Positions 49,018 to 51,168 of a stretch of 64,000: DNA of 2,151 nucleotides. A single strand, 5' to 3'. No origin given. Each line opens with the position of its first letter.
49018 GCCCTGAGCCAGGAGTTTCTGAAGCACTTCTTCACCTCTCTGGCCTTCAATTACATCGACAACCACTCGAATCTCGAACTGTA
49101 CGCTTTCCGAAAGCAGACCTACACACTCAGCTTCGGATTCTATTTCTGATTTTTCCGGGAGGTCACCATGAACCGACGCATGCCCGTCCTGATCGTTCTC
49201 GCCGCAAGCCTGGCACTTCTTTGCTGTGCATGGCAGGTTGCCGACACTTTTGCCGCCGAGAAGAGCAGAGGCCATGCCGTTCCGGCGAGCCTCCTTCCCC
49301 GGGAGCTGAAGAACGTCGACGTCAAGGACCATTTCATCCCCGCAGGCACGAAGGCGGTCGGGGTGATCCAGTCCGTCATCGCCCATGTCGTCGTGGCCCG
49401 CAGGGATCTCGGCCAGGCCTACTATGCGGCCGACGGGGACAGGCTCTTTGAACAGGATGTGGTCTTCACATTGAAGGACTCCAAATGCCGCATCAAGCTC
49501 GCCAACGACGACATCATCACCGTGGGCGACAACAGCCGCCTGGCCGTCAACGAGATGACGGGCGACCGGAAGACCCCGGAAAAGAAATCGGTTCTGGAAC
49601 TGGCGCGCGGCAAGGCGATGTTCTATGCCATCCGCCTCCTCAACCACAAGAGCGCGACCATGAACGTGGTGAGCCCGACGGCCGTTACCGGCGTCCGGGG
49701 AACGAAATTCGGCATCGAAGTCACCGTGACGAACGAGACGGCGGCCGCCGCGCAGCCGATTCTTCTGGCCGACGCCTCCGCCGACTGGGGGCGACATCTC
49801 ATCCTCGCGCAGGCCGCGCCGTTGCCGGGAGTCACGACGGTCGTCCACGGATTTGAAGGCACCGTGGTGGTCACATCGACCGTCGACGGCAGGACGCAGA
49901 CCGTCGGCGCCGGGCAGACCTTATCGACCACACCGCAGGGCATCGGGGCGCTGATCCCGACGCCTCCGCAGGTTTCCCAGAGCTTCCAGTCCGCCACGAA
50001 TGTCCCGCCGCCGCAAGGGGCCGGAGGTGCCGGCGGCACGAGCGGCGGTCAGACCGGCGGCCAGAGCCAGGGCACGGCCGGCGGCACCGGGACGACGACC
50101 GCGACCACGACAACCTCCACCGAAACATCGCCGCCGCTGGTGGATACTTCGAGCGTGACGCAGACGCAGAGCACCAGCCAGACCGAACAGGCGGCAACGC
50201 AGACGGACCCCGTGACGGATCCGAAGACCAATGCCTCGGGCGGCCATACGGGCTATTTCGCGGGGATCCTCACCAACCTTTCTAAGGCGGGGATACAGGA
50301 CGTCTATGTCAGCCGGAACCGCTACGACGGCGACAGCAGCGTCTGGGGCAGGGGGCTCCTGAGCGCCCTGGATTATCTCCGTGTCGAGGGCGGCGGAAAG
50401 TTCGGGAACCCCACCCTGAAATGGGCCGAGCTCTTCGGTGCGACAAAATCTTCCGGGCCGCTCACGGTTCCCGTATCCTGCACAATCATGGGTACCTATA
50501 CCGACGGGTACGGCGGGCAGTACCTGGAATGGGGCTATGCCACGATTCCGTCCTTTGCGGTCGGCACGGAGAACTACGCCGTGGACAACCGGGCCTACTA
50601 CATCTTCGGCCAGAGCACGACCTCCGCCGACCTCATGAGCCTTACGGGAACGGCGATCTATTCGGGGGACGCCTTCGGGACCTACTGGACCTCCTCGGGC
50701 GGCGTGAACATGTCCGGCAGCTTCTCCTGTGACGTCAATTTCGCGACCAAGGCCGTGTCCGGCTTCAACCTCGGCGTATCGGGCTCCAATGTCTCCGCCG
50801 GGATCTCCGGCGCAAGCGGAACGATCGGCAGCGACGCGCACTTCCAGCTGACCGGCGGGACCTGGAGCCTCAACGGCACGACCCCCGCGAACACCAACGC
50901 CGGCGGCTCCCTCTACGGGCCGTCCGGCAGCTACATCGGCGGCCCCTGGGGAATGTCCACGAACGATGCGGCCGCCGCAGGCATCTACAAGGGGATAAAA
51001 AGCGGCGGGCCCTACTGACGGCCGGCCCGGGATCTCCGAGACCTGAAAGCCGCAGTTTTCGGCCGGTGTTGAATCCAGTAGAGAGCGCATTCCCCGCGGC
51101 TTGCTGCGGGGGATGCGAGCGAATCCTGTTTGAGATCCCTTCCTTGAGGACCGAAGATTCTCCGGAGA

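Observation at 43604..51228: Fe3+-type ABC importer operon extended by a Slam/DUF560 (type XI secretion-like) protein and its putative cargo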

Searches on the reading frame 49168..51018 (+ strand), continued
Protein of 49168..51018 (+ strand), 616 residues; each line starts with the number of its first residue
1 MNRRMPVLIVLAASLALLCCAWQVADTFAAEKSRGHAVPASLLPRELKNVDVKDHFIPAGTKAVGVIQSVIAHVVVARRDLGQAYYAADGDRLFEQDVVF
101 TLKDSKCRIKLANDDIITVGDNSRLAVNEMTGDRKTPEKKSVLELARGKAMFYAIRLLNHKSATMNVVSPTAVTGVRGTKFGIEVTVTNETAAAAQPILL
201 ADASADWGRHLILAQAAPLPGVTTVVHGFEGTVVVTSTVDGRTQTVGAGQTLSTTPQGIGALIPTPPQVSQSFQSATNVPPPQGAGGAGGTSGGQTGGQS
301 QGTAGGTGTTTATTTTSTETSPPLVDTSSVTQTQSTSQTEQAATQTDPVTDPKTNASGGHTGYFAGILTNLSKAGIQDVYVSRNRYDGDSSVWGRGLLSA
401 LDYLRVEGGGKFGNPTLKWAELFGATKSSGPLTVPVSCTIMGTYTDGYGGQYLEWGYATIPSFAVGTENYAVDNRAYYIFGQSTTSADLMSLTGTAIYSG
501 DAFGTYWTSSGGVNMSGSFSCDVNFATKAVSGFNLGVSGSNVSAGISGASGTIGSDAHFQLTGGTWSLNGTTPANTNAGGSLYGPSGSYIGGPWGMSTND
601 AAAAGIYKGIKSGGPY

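Call 53: fold_search(model_id=the predicted structure, library=pdb)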
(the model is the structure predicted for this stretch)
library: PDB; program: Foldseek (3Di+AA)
matches with E <= 10: 754; with E <= 0.001: 85
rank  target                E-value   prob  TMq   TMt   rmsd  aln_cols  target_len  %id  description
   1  3ve1_A                7.8e-08  1.00  0.23  0.26  18.2       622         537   10  The 2.9 angstrom crystal structure of Transferrin binding protein B (TbpB) from serogroup B M982 Neisseria meningitidi (released 2012-02-22)
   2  9clm_B                2.1e-07  1.00  0.23  0.23  18.0       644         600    9  Transferrin Binding Protein A in complex with transferrin binding protein B and two molecules of transferrin (released 2026-03-04)
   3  6cuj_A                2.2e-07  1.00  0.20  0.74   4.0       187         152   19  Crystal structure of the C-terminal domain of neisserial heparin binding antigen (NHBA) (released 2018-09-26)
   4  3ve1_C                3.0e-07  1.00  0.23  0.26  18.0       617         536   10  The 2.9 angstrom crystal structure of Transferrin binding protein B (TbpB) from serogroup B M982 Neisseria meningitidi (released 2012-02-22)
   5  9nhq_B                7.0e-07  1.00  0.21  0.22  18.1       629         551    8  The cryo-EM structure of NmTbpA and NmTbpB in a complex (released 2026-03-04)
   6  6cuj_B                8.1e-07  1.00  0.20  0.73   4.1       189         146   20  Crystal structure of the C-terminal domain of neisserial heparin binding antigen (NHBA) (released 2018-09-26)
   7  4o3w_A                1.2e-06  1.00  0.22  0.25  17.7       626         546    9  Crystal structure of the vaccine antigen Transferrin Binding Protein B (TbpB) mutant Tyr-63-Ala from Actinobacillus su (released 2015-01-14)
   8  5kkx_A                1.4e-06  1.00  0.22  0.50   9.9       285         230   13  Crystal structure of a TbpB C-lobe mutant from Neisseria meningitidis M982 (released 2017-07-19)
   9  5kkx_B                1.4e-06  1.00  0.22  0.50   9.1       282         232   14  Crystal structure of a TbpB C-lobe mutant from Neisseria meningitidis M982 (released 2017-07-19)
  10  4o3w_B                2.0e-06  1.00  0.21  0.24  18.2       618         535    9  Crystal structure of the vaccine antigen Transferrin Binding Protein B (TbpB) mutant Tyr-63-Ala from Actinobacillus su (released 2015-01-14)
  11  9dc4_B                2.3e-06  1.00  0.22  0.25  17.3       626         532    9  Transferrin Binding Protein A in complex with transferrin binding protein B, transferrin and globular domain of TonB (released 2026-03-04)
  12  3ve2_A                3.0e-06  1.00  0.21  0.25  17.7       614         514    9  The 2.1 angstrom crystal structure of Transferrin binding protein B (TbpB) from serogroup B M982 Neisseria meningitidi (released 2012-02-22)
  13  9cmg_B                3.0e-06  1.00  0.21  0.23  18.3       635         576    9  Transferrin Binding Protein A in complex with transferrin binding protein B and transferrin (iron bound in both lobes  (released 2026-03-04)
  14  3ve2_B                3.3e-06  1.00  0.20  0.23  18.1       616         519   10  The 2.1 angstrom crystal structure of Transferrin binding protein B (TbpB) from serogroup B M982 Neisseria meningitidi (released 2012-02-22)
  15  3pqu_A                3.3e-06  1.00  0.21  0.24  18.4       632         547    8  The crystal structures of porcine pathogen AsH57_TbpB (released 2011-02-02)
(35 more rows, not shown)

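Call 78: search_protein_families(library=pfam, proteins=[L012:12660-14552:+, L037:5570-6676:+, L076:2890-3432:+, L033:6120-8372:-, L008:12864-13409:+], max_evalue=0.01)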
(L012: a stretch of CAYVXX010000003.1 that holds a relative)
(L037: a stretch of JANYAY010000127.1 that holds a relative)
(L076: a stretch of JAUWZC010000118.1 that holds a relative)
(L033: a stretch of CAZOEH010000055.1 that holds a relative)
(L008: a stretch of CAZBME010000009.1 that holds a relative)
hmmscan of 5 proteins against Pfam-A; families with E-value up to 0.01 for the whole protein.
L012:12660-14552:+ (630 aa): 26 families (the best 25 are shown)
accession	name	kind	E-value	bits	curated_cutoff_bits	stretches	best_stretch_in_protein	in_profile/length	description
PF00515.34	TPR_1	-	9.8e-41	136.4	27.8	6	516-549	1-34/34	Tetratricopeptide repeat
PF13414.12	TPR_11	-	8.4e-37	125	26.8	4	461-490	6-35/42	TPR repeat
PF07719.23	TPR_2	-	3.8e-36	120.6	27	4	516-548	1-33/34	Tetratricopeptide repeat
PF13181.12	TPR_8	-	5.3e-31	104.6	25.7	4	450-482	2-34/34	Tetratricopeptide repeat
PF13431.12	TPR_17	-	6.9e-31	104.4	24.4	3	438-469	2-33/34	Tetratricopeptide repeat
PF13424.12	TPR_12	-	6e-26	90.9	30.1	4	451-511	5-73/77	Tetratricopeptide repeat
PF14559.12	TPR_19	-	1.1e-20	74.2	25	3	462-519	4-62/68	Tetratricopeptide repeat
PF13428.12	TPR_14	-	2.6e-19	68.2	23.5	2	417-456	3-42/44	Tetratricopeptide repeat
PF13432.12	TPR_16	-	4e-18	66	32.7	2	422-481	4-63/65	Tetratricopeptide repeat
PF13374.12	TPR_10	-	5.4e-12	45.8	27.5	0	451-479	4-32/42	Tetratricopeptide repeat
PF13176.12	TPR_7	-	1.3e-09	37.8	27.9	0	487-515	3-31/36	Tetratricopeptide repeat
PF13371.12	TPR_9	-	3.6e-09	36.9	35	0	456-517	2-63/73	Tetratricopeptide repeat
PF23914.1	TPR_CcmH_CycH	-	8.4e-08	32.6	42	1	507-611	40-148/158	Cytochrome c-type biogenesis protein H TPR domain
PF13174.12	TPR_6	-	1.6e-07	31.9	26.3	0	488-515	5-32/33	Tetratricopeptide repeat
PF25063.1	ARM_TT21_C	-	3.4e-07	30.8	35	1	461-552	107-200/209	Tetratricopeptide repeat protein 21 C-terminal ARM domain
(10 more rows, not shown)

L037:5570-6676:+ (368 aa): 5 families
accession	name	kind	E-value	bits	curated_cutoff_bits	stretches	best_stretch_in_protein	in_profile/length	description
PF00534.26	Glycos_transf_1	-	1.8e-32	112.7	26.4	1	181-336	10-170/172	Glycosyl transferases group 1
PF13692.12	Glyco_trans_1_4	-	1.9e-24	87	27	1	187-322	2-140/142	Glycosyl transferases group 1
PF13439.12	Glyco_transf_4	-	7e-15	55.9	28.5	1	17-171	2-165/170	Glycosyltransferase Family 4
PF20706.3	GT4-conflict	-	2.8e-07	30.3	26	1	178-301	189-323/385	Family 4 Glycosyltransferase in conflict systems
PF13579.12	Glyco_trans_4_4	-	1.8e-06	28.8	29.7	1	17-169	1-154/158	Glycosyl transferase 4-like domain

L076:2890-3432:+ (180 aa): 1 family
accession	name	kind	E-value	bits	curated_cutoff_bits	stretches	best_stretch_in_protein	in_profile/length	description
PF00691.25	OmpA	-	5.3e-16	59.2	27.2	1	60-156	3-98/98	OmpA family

L033:6120-8372:- (750 aa): 2 families
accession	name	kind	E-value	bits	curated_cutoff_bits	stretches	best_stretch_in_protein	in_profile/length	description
PF05226.16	CHASE2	-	5e-59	200.4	26.3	1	21-390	4-256/257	CHASE2 domain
PF00211.25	Guanylate_cyc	-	5.3e-22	78.7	21.9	1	491-668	7-178/183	Adenylate and Guanylate cyclase catalytic domain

L008:12864-13409:+ (181 aa): 1 family
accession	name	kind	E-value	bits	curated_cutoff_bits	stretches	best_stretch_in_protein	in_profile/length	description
PF03938.19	OmpH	-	3.8e-21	76.2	32.4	1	37-174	1-139/141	Outer membrane protein (OmpH-like)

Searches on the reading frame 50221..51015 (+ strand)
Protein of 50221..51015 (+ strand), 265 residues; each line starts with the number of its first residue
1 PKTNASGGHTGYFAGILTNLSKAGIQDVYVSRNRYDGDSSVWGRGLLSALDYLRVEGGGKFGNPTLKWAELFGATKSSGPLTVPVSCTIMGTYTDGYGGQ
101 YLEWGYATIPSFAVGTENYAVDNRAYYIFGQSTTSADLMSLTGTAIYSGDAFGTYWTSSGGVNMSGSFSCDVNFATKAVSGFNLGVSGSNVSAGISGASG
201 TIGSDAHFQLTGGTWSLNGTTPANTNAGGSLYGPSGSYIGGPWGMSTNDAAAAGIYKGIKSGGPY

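Call 70: search_solved_structures(query=A5, max_evalue=0.01)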
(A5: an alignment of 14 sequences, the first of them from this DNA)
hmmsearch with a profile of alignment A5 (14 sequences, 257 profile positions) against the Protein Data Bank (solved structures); distinct sequences matched with E-value up to 0.01: 10.
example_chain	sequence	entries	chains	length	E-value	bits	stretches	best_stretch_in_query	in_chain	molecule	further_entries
3hol_A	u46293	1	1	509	5e-05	26.4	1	162-254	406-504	TbpB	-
3pqu_A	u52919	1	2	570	0.00015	24.8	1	105-253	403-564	Transferrin binding protein B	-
4o3w_A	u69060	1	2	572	0.0002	24.4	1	106-253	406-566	Transferrin binding protein B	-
4o4u_A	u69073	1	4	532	0.0002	24.4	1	123-252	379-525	TbpB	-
4o4x_A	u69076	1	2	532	0.0002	24.4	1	123-252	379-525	TbpB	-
4o3y_A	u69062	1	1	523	0.00034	23.6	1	122-253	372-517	Outer membrane protein; transferrin-binding protein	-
3pqs_A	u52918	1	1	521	0.00035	23.6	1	122-253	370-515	transferrin-binding protein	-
4o3z_A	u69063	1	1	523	0.00036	23.5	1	122-253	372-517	Outer membrane protein; transferrin-binding protein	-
4o49_A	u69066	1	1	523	0.0008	22.4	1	122-253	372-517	Outer membrane protein; transferrin-binding protein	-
5kkx_A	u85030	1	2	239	0.0035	20.3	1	139-254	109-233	TbpB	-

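Call 71: search_protein_families(library=pfam, alignment_id=A5, max_evalue=1)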
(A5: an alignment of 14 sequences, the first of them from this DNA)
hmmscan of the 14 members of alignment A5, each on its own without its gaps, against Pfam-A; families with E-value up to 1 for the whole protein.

A. member 1, seq(263 aa): 2 families
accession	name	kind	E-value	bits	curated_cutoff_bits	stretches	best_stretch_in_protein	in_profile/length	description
PF08794.16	FHBP_C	-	0.006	17.9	28.1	1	139-214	3-71/97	Factor H binding protein, C-terminal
PF01298.24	TbpB_B_D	-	0.23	12.4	26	1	142-256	4-122/126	C-lobe and N-lobe beta barrels of Tf-binding protein B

B. families by the number of members that match (of 14 scanned): 2 families
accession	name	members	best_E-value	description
PF01298.24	TbpB_B_D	7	4.7e-05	C-lobe and N-lobe beta barrels of Tf-binding protein B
PF08794.16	FHBP_C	4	0.0029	Factor H binding protein, C-terminal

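Call 81: search_protein_representatives(protein=window:50221-51015:+)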
Query: 265 residues. Proteins with E-value up to 0.001 (for the whole library): 199; up to 1e-10: 146; up to 1e-30: 35. The best 150 are listed.
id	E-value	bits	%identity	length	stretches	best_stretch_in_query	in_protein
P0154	6.6e-289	970.4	49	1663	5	2-261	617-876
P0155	3.0e-172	587.8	40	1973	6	7-258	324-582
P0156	3.5e-155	531.8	46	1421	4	1-261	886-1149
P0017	6.4e-75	268.6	47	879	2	1-254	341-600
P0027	7.3e-73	261.8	54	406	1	1-261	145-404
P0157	1.7e-72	260.6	43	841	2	1-261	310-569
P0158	3.5e-71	256.3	47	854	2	1-259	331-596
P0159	8.3e-69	248.5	41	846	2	1-258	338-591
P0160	7.2e-66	238.9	41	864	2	1-260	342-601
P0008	7.4e-64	232.3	56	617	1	1-264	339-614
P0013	3.9e-61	223.4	42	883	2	1-260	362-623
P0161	8.5e-59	215.7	47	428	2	120-261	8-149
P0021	1.4e-58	215.0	46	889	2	1-260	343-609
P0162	2.0e-47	178.4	37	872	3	5-260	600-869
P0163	1.2e-46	175.8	46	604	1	1-259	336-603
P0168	2.3e-42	161.8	38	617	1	3-260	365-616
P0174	2.6e-32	128.9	38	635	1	21-260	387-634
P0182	8.1e-31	123.9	40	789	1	1-258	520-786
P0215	4.5e-22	95.2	38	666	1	8-259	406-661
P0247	4.6e-17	78.8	30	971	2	75-258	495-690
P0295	3.1e-10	56.4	27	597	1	6-260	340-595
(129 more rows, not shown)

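Call 83: search_protein_families(library=pfam, proteins=[P0154, P0155, P0156, P0168, P0182, P0247, P0215, P0174, P0295], max_evalue=0.001)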
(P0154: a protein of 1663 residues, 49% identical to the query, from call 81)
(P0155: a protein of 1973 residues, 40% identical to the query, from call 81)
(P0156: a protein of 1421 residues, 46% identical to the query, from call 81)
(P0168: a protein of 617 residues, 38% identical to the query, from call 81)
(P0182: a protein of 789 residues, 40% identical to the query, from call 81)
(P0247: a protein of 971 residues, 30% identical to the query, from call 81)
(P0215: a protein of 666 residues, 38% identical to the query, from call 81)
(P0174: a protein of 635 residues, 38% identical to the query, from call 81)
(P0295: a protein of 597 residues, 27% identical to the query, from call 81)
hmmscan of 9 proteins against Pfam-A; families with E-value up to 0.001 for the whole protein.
P0154 (1663 aa): 1 family
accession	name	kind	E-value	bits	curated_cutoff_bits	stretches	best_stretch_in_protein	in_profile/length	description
PF04773.18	FecR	-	9.3e-08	32.9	24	1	94-180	2-81/97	FecR protein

P0155 (1973 aa): 2 families
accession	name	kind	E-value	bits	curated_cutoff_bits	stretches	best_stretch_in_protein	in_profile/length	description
PF04773.18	FecR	-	3.9e-09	37.3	24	1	99-184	3-81/97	FecR protein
PF01298.24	TbpB_B_D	-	8.5e-05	23.5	26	0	1899-1971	63-125/126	C-lobe and N-lobe beta barrels of Tf-binding protein B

P0156 (1421 aa): 1 family
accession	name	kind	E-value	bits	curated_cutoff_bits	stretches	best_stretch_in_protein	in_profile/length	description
PF04773.18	FecR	-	4e-07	30.8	24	1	93-180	1-81/97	FecR protein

P0168 (617 aa): 1 family
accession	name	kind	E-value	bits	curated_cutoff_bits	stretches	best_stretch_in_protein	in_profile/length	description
PF04773.18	FecR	-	3.6e-11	43.8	24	1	91-187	1-88/97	FecR protein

P0182 (789 aa): 2 families
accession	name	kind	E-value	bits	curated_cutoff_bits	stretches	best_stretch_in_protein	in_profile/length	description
PF00691.25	OmpA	-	3.2e-19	69.5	27.2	1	75-170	4-98/98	OmpA family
PF04773.18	FecR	-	3.6e-11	43.8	24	1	307-393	2-81/97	FecR protein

P0247 (971 aa): 6 families
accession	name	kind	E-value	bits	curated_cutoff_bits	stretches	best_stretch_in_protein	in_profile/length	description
PF07719.23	TPR_2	-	4.4e-08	33.1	27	1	284-313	4-33/34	Tetratricopeptide repeat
PF03783.19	CsgG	-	1.3e-07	31.6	20.8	1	119-201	4-93/210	Curli production assembly/transport component CsgG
PF14559.12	TPR_19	-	3.1e-06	27.9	25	0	39-92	11-64/68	Tetratricopeptide repeat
PF00515.34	TPR_1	-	4.5e-06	26.7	27.8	0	285-314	5-34/34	Tetratricopeptide repeat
PF13432.12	TPR_16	-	0.00022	22.1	32.7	0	40-84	18-62/65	Tetratricopeptide repeat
PF23914.1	TPR_CcmH_CycH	-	0.00079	19.7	42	0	32-87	100-155/158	Cytochrome c-type biogenesis protein H TPR domain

P0215 (666 aa): 1 family
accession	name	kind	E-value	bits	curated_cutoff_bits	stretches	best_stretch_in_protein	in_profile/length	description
PF01298.24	TbpB_B_D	-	0.00022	22.2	26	1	541-665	9-125/126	C-lobe and N-lobe beta barrels of Tf-binding protein B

P0174 (635 aa): 1 family
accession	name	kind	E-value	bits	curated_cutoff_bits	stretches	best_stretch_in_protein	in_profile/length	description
PF04773.18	FecR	-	1.6e-10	41.7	24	1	95-191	1-88/97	FecR protein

P0295 (597 aa): 1 family
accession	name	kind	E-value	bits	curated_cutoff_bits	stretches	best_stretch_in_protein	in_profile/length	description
PF04773.18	FecR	-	7.1e-11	42.8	24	1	95-183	1-80/97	FecR protein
